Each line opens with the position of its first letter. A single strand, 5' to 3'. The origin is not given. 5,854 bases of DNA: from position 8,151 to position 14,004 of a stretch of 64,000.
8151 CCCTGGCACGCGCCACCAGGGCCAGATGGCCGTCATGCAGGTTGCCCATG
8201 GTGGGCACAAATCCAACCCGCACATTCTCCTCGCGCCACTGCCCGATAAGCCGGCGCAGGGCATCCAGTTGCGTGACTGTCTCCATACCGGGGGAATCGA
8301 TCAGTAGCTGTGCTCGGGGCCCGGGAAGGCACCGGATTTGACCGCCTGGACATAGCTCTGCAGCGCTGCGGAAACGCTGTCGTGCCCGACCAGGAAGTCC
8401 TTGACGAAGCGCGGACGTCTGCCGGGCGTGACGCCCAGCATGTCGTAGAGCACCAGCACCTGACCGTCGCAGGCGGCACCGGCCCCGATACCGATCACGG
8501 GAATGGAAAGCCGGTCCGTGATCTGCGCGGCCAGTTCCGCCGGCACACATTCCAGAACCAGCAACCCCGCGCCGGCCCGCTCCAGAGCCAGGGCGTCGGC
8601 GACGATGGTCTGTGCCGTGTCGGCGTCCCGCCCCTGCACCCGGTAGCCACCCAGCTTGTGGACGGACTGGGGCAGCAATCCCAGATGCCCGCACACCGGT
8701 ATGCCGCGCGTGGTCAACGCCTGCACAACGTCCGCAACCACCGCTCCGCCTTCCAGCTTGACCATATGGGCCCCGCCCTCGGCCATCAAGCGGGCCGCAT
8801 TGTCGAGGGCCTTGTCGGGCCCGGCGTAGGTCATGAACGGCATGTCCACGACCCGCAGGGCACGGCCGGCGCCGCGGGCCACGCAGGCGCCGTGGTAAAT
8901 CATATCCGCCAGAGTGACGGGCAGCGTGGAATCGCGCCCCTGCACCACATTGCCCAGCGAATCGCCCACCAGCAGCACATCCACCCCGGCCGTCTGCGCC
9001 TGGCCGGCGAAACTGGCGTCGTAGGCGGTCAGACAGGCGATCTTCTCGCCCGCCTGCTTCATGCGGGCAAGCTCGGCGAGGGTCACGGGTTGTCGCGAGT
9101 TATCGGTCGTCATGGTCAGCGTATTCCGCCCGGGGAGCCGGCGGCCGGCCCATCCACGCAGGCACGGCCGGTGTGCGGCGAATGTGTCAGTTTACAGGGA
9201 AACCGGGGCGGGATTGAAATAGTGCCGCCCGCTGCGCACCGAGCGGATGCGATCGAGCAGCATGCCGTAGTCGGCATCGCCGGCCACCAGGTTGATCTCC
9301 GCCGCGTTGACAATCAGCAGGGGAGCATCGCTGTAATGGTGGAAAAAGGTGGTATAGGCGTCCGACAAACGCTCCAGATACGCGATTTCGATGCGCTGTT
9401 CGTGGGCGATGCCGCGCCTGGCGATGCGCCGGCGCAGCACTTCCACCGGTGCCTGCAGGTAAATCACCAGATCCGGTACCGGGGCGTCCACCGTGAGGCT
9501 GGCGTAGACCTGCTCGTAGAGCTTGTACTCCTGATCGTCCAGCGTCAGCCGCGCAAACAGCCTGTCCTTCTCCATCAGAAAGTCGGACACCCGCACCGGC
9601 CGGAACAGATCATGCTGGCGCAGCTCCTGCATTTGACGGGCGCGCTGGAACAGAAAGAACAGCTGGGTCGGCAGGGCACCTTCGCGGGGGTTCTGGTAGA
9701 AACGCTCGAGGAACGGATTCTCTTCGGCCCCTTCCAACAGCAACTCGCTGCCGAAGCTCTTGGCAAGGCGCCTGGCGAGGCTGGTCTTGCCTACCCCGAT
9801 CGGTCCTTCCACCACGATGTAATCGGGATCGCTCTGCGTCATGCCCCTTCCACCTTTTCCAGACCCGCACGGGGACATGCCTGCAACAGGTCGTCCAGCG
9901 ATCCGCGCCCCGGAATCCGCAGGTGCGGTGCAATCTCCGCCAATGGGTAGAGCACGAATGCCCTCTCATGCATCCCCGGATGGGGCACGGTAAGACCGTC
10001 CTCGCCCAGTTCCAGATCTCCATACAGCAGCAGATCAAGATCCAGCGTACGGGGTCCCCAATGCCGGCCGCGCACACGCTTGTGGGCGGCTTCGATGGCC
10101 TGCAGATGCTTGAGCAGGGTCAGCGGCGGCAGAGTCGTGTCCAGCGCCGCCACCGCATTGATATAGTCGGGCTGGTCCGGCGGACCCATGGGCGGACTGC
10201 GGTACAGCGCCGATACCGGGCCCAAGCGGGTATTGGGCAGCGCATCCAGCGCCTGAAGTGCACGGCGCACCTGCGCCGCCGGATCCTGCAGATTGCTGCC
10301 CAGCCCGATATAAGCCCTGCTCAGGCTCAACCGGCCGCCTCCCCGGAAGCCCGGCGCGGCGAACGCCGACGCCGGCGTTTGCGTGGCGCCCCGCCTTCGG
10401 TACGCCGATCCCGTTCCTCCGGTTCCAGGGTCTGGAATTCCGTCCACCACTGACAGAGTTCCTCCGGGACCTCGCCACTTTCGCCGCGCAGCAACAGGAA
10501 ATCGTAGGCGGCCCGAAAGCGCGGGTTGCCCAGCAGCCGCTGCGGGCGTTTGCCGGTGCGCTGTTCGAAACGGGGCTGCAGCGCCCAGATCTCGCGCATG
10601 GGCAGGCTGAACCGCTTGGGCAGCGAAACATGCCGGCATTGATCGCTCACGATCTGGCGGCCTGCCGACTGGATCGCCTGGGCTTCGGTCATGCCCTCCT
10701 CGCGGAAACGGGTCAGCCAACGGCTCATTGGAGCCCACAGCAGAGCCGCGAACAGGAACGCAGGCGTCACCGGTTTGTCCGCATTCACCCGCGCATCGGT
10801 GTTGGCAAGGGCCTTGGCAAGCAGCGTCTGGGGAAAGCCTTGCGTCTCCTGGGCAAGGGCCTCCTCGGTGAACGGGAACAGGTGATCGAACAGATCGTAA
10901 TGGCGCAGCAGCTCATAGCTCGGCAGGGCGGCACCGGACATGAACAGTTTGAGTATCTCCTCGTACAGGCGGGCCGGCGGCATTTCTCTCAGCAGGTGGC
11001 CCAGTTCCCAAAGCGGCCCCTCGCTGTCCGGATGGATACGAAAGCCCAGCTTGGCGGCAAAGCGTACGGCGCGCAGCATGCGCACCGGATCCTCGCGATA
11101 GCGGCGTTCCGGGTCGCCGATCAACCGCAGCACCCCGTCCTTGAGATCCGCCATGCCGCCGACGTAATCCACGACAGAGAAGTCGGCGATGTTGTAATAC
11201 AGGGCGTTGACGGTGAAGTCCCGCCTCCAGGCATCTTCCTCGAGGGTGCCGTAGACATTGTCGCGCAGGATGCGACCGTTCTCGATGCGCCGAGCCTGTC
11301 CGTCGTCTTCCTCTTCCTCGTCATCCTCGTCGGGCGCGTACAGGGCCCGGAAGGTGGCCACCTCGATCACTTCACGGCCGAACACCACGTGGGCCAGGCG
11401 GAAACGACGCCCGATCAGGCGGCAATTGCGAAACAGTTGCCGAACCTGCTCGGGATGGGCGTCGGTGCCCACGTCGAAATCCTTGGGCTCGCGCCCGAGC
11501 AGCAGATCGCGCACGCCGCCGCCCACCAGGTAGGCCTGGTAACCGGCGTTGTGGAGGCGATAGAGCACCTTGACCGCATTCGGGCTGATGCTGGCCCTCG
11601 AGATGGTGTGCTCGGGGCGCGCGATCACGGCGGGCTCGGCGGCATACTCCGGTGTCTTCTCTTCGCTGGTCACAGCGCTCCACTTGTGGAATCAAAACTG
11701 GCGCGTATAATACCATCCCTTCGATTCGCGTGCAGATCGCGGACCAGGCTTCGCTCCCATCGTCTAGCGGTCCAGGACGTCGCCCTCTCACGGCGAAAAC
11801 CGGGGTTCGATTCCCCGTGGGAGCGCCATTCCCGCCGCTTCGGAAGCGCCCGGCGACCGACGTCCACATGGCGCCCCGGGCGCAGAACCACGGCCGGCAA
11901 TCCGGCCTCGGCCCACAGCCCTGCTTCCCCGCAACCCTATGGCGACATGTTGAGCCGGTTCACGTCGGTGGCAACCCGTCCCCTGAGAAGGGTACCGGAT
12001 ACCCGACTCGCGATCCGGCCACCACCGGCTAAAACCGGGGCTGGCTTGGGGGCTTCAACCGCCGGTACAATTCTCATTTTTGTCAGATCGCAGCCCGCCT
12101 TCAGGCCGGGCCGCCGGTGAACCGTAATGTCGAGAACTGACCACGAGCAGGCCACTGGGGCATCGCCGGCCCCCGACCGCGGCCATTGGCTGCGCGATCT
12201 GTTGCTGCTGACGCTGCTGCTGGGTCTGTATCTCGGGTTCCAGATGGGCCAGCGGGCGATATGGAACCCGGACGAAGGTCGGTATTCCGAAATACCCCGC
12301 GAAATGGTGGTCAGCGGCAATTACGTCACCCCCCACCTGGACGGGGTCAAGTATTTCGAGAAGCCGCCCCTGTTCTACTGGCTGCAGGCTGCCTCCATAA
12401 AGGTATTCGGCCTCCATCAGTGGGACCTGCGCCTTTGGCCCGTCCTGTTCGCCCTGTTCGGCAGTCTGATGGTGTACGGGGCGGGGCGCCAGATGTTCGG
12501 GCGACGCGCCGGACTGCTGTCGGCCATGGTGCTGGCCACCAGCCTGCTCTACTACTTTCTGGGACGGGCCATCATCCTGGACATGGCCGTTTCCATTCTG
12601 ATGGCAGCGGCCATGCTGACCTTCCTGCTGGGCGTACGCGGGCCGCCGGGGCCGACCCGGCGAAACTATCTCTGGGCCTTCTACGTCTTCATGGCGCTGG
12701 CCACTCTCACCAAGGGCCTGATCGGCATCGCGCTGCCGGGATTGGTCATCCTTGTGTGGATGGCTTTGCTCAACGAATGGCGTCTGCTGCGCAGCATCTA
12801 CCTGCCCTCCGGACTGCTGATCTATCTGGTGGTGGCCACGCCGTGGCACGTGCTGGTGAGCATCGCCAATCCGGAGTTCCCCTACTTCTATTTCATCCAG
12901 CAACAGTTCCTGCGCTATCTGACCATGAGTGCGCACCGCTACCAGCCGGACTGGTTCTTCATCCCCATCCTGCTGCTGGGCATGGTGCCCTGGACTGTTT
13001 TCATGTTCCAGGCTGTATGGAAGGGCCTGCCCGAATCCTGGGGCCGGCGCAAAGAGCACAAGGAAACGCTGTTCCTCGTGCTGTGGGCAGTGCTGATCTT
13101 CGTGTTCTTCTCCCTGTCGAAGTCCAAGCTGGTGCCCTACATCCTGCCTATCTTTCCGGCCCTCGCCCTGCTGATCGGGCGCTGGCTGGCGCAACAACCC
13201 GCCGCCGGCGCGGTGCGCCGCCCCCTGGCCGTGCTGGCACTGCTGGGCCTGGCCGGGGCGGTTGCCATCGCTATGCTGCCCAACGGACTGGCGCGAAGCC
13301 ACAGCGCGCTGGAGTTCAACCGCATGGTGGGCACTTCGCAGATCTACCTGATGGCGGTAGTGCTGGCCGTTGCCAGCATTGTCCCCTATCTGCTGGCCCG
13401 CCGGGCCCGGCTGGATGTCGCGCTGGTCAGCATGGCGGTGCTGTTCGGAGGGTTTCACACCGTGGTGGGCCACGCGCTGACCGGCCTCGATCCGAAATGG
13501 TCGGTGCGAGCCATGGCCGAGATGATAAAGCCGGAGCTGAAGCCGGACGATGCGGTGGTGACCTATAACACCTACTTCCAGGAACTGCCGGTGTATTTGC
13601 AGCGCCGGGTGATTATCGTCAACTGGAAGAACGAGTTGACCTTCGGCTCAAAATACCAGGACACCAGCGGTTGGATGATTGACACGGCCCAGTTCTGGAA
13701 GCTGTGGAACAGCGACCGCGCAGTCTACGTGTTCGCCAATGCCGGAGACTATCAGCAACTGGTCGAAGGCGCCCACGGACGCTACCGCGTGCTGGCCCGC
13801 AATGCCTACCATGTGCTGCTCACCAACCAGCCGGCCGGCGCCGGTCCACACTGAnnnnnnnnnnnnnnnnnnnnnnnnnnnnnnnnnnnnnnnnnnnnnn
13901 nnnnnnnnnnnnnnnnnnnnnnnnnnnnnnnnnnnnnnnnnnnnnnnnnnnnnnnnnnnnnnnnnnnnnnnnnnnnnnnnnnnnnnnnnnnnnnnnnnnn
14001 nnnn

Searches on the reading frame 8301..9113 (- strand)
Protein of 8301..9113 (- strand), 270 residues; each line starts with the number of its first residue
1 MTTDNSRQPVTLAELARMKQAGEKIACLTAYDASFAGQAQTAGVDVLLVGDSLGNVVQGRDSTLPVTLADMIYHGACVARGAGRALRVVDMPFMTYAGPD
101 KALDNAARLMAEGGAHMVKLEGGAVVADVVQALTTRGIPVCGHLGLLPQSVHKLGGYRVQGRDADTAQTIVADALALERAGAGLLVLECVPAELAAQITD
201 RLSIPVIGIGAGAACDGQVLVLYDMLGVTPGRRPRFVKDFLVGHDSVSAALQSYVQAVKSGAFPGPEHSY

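Call 48: search_protein_families(library=pfam, proteins=[window:8301-9113:-], max_evalue=0.001)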
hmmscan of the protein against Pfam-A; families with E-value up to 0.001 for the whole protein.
window:8301-9113:- (270 aa): 2 families
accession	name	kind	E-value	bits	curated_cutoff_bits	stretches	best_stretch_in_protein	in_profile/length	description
PF02548.21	Pantoate_transf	-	1e-111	373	28.7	1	10-265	2-258/259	Ketopantoate hydroxymethyltransferase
PF01177.27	Asp_Glu_race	-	0.0001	22.6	31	1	163-213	49-100/211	Asp/Glu/Hydantoin racemase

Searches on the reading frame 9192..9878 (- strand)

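Call 48: search_protein_families(library=pfam, proteins=[window:9192-9878:-], max_evalue=0.001)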
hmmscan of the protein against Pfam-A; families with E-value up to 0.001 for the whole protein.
window:9192-9878:- (228 aa): 5 families
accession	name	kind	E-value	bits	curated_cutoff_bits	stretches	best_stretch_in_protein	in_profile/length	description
PF01712.25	dNK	-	1.3e-35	123.5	27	1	21-212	1-199/203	Deoxynucleoside kinase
PF13238.12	AAA_18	-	6.4e-08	33.6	29.4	1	21-156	1-112/128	AAA domain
PF13671.12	AAA_33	-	2.3e-06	28.4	27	1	21-164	2-129/143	AAA domain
PF02223.23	Thymidylate_kin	-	6.6e-06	26.4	27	1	121-192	103-174/185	Thymidylate kinase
PF13191.12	AAA_16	-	6.5e-05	23.9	32.6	1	15-72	21-85/167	AAA ATPase domain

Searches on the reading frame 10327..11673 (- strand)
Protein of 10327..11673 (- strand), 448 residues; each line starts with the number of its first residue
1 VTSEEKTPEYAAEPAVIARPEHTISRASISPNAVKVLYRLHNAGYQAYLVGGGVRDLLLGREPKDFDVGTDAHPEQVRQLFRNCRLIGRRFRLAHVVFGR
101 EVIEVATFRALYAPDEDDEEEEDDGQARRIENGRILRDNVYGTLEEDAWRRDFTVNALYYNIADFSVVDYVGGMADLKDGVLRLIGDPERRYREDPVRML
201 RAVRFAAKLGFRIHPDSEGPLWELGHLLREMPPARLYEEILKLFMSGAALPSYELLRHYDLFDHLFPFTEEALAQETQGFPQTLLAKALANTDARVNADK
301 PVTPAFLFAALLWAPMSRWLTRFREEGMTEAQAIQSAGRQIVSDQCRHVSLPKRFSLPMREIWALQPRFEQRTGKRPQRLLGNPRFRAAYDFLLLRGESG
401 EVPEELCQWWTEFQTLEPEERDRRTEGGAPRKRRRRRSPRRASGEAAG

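Call 85: search_protein_families(library=pfam, proteins=[window:10327-11673:-], max_evalue=0.00001)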
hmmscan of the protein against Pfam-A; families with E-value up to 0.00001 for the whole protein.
window:10327-11673:- (448 aa): 3 families
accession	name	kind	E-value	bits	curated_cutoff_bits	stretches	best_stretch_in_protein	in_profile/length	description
PF12626.12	PolyA_pol_arg_C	-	5.5e-43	146.2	22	1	326-441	1-118/119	Polymerase A arginine-rich C-terminus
PF01743.26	PolyA_pol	-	2e-39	135.2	23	1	47-183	1-126/126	Poly A polymerase head domain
PF12627.12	PolyA_pol_RNAbd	-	1.1e-17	63.9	22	1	210-272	1-63/64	Probable RNA and SrmB- binding site of polymerase A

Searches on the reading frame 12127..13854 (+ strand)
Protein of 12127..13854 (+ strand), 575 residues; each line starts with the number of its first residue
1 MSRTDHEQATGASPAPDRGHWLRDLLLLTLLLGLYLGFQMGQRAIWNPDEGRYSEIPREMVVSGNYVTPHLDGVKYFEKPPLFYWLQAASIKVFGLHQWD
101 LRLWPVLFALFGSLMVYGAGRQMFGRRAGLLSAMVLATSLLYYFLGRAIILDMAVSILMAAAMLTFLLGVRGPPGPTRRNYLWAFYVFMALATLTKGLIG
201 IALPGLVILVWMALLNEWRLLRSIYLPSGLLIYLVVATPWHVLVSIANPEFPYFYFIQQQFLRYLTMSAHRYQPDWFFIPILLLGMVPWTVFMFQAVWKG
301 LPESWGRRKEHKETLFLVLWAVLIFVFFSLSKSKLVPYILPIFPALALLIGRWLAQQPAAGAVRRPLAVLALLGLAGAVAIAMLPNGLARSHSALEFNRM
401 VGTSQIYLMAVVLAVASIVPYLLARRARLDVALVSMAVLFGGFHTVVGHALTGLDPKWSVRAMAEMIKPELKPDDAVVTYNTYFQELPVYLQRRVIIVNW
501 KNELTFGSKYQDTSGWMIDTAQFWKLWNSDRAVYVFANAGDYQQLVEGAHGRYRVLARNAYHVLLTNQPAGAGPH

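Call 85: search_protein_families(library=pfam, proteins=[window:12127-13854:+], max_evalue=0.00001)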
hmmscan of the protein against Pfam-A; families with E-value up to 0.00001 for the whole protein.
window:12127-13854:+ (575 aa): 3 families
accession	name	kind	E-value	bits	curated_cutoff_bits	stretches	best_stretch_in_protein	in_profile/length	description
PF13231.12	PMT_2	-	5.8e-18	66.1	26.1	1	79-240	2-157/160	Dolichyl-phosphate-mannose-protein mannosyltransferase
PF18583.6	Arnt_C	-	2.8e-17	62.7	26.5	1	463-566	1-102/103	Aminoarabinose transferase C-terminal domain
PF02366.24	PMT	-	1e-15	58.4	22.7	1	43-246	23-236/245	Dolichyl-phosphate-mannose-protein mannosyltransferase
